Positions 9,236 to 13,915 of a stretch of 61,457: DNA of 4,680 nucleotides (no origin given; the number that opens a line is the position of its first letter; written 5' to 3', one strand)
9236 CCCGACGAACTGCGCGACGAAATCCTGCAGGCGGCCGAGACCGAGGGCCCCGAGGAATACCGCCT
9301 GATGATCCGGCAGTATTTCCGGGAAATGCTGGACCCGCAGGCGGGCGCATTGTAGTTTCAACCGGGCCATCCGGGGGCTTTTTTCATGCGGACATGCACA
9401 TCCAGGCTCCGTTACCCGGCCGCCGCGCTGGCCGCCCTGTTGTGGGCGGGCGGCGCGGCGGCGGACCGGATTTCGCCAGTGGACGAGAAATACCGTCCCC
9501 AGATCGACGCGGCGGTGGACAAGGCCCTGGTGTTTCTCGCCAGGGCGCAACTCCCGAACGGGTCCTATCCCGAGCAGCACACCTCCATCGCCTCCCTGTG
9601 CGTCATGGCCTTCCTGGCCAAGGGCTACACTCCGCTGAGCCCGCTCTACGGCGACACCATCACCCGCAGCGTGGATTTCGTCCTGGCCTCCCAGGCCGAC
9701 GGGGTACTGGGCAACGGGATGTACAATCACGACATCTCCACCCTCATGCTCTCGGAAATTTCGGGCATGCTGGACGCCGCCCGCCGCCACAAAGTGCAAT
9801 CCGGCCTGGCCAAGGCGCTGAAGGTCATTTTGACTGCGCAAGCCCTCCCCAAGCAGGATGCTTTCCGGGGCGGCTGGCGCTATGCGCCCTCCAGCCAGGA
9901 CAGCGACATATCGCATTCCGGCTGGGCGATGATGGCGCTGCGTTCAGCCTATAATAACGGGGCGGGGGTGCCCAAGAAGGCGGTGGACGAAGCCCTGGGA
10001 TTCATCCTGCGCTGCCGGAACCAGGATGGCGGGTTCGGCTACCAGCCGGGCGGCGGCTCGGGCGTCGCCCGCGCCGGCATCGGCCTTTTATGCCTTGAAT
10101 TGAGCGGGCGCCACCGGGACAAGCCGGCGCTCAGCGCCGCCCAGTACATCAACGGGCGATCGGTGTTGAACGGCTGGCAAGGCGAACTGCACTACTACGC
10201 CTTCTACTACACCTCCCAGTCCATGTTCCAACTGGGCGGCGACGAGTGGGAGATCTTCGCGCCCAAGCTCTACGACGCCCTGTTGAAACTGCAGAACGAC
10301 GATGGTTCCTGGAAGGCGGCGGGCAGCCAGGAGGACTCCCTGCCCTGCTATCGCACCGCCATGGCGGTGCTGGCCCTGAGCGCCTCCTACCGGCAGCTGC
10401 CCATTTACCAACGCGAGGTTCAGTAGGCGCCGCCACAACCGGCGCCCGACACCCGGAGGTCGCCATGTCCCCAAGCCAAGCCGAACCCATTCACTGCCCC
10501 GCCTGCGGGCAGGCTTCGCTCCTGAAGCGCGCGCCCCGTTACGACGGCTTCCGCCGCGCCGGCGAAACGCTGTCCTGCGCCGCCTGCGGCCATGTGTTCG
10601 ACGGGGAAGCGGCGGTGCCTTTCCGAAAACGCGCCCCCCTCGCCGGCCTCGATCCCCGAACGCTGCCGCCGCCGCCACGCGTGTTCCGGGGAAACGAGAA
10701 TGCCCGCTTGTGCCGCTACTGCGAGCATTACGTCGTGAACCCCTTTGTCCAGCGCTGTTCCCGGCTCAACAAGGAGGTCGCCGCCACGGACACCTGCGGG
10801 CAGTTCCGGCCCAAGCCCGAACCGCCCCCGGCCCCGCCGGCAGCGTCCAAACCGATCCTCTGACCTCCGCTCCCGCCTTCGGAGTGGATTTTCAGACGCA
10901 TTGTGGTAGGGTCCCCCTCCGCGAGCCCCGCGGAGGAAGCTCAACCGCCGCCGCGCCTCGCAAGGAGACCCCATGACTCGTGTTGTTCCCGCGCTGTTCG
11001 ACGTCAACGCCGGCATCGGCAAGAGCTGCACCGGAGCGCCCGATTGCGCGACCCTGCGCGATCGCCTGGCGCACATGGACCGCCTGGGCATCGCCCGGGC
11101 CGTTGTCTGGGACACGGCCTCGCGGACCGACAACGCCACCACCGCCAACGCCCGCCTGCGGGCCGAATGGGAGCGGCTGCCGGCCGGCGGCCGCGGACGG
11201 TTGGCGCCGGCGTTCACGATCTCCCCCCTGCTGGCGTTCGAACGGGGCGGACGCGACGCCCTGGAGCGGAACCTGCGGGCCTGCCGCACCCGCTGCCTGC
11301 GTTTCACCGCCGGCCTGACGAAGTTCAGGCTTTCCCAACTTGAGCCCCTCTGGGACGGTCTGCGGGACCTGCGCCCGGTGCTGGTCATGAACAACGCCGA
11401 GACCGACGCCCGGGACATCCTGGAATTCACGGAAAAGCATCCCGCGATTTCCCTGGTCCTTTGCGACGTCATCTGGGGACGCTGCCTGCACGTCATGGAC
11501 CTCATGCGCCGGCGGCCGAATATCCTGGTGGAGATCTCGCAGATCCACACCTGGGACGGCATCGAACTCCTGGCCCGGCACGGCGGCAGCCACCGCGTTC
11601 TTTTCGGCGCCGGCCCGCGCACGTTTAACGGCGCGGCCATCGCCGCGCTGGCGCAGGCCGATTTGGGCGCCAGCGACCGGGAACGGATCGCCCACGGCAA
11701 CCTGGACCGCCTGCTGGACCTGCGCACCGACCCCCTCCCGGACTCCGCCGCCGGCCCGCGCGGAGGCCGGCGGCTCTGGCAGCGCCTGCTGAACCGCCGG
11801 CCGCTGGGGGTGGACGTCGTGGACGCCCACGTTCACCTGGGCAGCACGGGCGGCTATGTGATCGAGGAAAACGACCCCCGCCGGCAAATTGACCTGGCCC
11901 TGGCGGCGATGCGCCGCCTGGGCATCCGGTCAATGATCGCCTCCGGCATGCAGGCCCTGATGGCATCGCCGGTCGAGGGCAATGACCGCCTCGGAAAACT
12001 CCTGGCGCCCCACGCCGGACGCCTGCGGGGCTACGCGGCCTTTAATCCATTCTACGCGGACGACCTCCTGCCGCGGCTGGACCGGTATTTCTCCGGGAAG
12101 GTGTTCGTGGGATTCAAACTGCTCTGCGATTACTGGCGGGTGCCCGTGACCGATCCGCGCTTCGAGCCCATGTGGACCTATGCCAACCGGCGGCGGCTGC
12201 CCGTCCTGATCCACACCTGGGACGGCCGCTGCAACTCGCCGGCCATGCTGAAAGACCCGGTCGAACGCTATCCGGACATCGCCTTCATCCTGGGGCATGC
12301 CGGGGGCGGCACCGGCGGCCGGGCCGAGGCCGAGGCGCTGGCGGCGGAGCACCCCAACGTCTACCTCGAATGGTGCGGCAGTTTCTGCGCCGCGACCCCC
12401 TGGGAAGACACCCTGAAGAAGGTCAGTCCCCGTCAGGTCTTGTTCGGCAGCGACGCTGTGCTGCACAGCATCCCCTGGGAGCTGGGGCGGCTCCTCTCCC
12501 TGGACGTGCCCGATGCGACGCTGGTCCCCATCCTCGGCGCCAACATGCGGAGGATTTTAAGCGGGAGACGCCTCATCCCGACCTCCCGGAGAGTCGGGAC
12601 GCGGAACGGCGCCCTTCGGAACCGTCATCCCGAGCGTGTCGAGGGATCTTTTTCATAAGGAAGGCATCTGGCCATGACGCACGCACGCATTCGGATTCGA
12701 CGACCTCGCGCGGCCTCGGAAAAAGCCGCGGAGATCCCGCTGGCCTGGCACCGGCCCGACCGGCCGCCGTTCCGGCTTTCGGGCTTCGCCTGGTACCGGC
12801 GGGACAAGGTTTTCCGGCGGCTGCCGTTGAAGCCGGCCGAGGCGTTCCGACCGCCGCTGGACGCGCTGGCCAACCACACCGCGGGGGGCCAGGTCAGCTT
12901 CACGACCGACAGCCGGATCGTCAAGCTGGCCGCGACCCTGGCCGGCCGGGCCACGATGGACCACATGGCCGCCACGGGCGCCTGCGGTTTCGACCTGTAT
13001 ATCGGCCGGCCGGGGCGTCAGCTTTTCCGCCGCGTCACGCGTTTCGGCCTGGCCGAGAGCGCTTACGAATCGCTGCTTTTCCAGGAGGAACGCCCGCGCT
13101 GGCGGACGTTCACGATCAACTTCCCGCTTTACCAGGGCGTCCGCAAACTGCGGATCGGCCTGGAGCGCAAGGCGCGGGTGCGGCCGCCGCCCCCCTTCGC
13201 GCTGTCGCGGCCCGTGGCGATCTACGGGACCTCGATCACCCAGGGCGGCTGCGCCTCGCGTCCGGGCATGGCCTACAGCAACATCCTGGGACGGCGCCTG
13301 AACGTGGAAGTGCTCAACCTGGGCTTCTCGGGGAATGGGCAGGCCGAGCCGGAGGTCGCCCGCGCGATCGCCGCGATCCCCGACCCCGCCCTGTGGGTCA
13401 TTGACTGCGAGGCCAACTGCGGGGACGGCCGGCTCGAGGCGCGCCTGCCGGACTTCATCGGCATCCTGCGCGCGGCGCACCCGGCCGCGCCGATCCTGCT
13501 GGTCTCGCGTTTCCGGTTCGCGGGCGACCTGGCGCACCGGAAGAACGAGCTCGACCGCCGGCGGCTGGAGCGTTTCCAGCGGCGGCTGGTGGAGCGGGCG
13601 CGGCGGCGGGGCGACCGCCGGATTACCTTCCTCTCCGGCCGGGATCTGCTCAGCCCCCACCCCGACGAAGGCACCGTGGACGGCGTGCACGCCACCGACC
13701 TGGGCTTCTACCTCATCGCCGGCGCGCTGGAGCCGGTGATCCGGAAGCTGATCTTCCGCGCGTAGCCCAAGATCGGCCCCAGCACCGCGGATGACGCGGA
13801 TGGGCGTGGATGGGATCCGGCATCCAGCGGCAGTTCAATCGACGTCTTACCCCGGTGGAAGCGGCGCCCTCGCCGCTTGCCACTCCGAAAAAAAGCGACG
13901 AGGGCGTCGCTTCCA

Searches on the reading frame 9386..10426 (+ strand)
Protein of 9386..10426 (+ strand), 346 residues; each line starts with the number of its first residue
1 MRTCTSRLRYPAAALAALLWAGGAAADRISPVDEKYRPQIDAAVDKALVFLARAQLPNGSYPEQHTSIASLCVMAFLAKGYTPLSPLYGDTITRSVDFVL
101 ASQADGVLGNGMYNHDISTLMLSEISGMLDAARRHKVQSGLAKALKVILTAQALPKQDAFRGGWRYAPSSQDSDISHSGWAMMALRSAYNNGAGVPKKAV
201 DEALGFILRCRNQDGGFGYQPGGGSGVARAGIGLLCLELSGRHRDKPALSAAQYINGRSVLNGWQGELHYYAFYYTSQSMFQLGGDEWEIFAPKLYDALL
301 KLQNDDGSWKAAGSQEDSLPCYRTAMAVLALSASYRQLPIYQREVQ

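Call 74: search_protein_families(library=pfam, proteins=[window:9386-10426:+], max_evalue=0.00001)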
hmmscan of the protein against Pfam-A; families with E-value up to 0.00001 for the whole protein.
window:9386-10426:+ (346 aa): 1 family
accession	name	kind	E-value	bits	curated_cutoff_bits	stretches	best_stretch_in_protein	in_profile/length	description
PF00432.27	Prenyltrans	-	1.1e-07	32.1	26.5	0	200-266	150-218/304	Prenyltransferase alpha-alpha toroid domain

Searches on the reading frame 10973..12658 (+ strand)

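Call 74: search_protein_families(library=pfam, proteins=[window:10973-12658:+], max_evalue=0.00001)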
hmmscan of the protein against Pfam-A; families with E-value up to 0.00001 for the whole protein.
window:10973-12658:+ (561 aa): 1 family
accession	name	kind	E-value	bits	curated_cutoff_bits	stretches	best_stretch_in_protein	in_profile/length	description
PF04909.20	Amidohydro_2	-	3.1e-28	99.8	26.4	1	283-527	1-285/289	Amidohydrolase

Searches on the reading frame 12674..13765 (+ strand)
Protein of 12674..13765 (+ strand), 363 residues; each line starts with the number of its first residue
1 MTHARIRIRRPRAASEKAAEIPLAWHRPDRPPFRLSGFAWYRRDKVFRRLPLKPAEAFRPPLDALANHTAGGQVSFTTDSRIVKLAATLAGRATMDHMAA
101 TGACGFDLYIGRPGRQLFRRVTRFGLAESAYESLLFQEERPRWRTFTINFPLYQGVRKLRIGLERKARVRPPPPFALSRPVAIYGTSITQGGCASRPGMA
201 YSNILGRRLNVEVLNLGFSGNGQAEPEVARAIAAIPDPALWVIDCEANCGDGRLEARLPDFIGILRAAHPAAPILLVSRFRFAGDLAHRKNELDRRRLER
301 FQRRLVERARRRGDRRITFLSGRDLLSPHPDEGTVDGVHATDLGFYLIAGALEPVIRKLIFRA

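Call 74: search_protein_families(library=pfam, proteins=[window:12674-13765:+], max_evalue=0.00001)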
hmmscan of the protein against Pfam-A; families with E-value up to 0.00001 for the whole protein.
window:12674-13765:+ (363 aa): 3 families
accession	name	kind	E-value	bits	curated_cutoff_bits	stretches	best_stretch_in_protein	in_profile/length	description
PF14606.12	Lipase_GDSL_3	-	2.1e-43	149.1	27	1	179-357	2-178/178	GDSL-like Lipase/Acylhydrolase family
PF14607.12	GxDLY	-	8.5e-30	103.9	27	1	25-168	3-145/146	N-terminus of Esterase_SGNH_hydro-type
PF13472.12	Lipase_GDSL_2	-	6.4e-10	40.2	32.9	1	184-344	2-175/178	GDSL-like Lipase/Acylhydrolase family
